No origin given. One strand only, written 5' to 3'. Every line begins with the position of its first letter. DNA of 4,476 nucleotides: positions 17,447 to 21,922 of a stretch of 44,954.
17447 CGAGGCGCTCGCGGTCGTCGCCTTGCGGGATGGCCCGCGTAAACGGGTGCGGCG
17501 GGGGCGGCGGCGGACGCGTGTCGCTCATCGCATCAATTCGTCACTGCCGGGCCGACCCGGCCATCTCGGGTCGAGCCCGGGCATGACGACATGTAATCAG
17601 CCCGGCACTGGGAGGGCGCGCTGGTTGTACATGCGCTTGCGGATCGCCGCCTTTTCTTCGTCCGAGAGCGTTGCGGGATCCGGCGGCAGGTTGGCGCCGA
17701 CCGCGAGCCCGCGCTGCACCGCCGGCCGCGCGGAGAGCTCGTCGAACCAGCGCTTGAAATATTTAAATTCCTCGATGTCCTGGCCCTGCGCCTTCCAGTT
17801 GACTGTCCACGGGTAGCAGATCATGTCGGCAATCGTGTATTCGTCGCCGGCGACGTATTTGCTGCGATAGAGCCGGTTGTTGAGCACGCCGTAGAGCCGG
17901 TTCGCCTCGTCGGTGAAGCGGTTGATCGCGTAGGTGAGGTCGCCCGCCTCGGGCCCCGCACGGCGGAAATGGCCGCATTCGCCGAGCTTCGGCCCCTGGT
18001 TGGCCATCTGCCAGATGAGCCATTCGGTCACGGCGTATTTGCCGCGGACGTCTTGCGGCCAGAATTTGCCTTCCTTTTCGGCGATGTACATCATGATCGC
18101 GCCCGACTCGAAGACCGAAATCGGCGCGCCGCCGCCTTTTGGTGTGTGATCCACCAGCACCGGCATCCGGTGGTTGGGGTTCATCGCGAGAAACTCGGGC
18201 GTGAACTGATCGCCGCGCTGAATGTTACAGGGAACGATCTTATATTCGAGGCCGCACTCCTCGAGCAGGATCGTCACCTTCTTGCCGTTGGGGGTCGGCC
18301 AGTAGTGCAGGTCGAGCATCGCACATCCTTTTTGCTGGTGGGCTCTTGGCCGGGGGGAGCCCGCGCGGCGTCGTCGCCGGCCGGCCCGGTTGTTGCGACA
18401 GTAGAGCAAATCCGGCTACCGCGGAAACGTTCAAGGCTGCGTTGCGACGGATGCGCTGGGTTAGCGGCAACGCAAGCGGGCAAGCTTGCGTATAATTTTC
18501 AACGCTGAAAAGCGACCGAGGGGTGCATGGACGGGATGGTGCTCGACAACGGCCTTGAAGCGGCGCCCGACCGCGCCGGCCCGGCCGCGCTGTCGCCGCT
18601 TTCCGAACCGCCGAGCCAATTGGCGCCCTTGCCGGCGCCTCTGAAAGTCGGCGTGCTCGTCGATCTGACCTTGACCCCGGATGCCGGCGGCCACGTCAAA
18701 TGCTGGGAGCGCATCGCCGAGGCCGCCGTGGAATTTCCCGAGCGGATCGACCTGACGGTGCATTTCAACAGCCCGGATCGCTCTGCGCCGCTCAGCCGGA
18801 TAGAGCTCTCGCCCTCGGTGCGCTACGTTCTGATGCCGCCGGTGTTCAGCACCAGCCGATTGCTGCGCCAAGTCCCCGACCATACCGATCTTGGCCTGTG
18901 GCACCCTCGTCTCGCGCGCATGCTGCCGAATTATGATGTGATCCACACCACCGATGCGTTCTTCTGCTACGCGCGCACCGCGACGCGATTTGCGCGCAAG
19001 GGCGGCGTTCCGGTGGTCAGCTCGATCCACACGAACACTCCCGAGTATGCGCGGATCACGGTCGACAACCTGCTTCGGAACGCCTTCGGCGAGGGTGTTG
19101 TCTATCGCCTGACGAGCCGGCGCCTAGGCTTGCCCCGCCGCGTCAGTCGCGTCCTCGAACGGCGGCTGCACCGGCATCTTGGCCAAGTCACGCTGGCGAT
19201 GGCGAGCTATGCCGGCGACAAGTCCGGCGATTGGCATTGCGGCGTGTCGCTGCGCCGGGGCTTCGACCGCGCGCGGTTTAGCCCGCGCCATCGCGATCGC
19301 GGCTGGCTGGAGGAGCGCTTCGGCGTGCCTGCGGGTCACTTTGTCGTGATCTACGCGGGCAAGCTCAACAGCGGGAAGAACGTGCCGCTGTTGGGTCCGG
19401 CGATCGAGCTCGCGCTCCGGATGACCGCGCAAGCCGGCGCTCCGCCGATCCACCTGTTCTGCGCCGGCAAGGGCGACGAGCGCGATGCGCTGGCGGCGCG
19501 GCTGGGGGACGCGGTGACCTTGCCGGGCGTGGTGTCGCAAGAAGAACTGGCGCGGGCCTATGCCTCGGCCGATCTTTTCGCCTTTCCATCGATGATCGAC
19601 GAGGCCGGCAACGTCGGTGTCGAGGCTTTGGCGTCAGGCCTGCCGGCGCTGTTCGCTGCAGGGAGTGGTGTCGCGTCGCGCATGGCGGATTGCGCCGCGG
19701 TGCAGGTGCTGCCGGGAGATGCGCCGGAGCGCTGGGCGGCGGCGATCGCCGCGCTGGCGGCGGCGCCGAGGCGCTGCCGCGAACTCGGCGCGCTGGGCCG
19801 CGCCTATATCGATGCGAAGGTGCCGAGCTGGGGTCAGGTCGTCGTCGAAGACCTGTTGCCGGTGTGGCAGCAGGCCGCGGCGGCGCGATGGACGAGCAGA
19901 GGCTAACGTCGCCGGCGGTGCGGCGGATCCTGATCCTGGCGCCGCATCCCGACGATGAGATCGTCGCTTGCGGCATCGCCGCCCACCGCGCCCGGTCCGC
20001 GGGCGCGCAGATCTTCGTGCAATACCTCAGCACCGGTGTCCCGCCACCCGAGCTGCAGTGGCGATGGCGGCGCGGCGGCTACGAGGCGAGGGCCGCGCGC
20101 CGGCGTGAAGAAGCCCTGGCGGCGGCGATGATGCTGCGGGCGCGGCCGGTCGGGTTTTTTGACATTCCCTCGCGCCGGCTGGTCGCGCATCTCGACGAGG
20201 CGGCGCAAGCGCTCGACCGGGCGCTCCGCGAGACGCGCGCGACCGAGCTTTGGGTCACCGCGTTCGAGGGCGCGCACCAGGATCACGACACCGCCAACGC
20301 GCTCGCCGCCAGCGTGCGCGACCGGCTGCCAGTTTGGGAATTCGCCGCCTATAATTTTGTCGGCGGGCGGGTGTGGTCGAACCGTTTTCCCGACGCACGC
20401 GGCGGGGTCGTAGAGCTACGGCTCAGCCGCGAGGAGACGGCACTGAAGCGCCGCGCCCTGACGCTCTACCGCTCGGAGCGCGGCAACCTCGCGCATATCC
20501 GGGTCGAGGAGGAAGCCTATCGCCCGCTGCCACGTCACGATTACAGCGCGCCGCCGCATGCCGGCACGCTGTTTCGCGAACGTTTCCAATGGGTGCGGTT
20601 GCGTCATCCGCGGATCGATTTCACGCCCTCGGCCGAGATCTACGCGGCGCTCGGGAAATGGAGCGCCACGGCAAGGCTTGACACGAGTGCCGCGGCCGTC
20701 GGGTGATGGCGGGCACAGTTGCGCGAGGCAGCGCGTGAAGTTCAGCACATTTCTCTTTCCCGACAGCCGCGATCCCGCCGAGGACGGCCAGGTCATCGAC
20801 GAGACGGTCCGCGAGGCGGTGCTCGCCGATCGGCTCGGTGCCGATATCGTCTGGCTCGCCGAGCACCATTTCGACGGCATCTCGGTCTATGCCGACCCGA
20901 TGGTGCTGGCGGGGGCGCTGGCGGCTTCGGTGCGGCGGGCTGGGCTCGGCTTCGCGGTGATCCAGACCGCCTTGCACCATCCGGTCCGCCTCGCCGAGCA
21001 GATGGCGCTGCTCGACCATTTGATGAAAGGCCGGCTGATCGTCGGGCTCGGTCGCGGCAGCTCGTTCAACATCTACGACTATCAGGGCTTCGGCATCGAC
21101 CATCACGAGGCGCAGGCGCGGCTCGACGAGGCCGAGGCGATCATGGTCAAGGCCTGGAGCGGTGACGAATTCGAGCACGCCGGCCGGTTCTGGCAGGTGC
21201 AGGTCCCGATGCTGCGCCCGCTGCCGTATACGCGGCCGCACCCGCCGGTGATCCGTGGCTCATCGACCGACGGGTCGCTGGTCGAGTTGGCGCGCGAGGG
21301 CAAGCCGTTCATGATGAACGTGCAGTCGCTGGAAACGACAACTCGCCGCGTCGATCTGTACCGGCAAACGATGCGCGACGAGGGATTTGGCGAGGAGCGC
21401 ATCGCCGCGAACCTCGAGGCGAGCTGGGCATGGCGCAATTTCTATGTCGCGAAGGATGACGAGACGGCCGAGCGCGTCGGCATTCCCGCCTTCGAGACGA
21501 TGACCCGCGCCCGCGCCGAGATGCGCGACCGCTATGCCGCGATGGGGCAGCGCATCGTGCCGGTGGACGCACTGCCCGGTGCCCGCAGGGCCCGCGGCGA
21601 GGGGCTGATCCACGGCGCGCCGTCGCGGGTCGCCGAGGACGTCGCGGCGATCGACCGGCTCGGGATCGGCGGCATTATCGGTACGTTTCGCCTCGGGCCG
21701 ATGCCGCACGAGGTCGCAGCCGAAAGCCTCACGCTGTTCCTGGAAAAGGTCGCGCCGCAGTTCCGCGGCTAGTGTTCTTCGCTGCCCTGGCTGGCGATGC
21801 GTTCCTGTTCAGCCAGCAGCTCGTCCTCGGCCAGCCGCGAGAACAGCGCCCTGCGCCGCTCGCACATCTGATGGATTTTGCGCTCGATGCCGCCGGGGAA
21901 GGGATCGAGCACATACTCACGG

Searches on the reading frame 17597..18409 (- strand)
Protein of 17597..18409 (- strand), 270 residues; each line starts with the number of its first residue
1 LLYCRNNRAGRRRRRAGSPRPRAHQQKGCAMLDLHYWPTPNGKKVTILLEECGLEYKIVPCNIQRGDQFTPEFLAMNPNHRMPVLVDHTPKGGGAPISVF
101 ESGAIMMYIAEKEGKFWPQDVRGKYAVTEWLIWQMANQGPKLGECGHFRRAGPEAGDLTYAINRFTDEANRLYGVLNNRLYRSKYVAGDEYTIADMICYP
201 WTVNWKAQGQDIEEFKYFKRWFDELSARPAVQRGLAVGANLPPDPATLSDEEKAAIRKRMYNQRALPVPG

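Call 27: search_protein_families(library=pfam, proteins=[window:17597-18409:-], max_evalue=0.00001)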
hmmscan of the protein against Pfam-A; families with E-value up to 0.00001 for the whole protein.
window:17597-18409:- (270 aa): 4 families
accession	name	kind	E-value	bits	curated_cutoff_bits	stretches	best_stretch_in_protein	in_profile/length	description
PF02798.26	GST_N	-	1.3e-14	54.7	20.9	1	35-111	7-76/76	Glutathione S-transferase, N-terminal domain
PF13409.12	GST_N_2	-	6.5e-12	46.3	25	1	40-111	3-69/70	Glutathione S-transferase, N-terminal domain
PF13417.12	GST_N_3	-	5.4e-10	39.9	22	1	34-114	1-72/75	Glutathione S-transferase, N-terminal domain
PF00043.30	GST_C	-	2.9e-07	31.1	20.7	1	167-229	29-93/93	Glutathione S-transferase, C-terminal domain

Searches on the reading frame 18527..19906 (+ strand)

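Call 27: search_protein_families(library=pfam, proteins=[window:18527-19906:+], max_evalue=0.00001)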
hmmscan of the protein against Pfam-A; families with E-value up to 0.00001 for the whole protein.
window:18527-19906:+ (459 aa): 4 families
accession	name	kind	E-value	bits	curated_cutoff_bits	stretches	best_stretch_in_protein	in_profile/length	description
PF13692.12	Glyco_trans_1_4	-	2.8e-15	57.3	27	1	272-411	2-140/142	Glycosyl transferases group 1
PF00534.26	Glycos_transf_1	-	4.9e-13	49.4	26.4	1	266-421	10-166/172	Glycosyl transferases group 1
PF13439.12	Glyco_transf_4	-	3e-08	34.3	28.5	1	73-218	18-134/170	Glycosyltransferase Family 4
PF20706.3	GT4-conflict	-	3e-08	33.5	26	1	271-435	197-378/385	Family 4 Glycosyltransferase in conflict systems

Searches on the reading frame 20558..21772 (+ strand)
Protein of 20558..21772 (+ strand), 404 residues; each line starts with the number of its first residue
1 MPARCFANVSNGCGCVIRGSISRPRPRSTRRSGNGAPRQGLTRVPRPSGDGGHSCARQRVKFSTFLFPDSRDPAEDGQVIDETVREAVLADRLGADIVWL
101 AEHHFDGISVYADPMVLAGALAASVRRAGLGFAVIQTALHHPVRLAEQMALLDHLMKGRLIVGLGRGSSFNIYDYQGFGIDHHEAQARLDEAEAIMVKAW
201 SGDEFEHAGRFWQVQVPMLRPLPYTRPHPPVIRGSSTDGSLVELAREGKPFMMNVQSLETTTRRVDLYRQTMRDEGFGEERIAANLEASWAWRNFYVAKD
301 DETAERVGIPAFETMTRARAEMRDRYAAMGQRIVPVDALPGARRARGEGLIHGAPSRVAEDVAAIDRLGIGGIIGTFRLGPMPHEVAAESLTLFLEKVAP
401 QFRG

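Call 27: search_protein_families(library=pfam, proteins=[window:20558-21772:+], max_evalue=0.00001)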
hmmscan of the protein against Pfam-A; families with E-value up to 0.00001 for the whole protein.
window:20558-21772:+ (404 aa): 1 family
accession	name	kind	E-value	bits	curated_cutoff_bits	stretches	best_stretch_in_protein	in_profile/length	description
PF00296.26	Bac_luciferase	-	1.2e-47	163.2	27.9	1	61-370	2-312/314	Luciferase-like monooxygenase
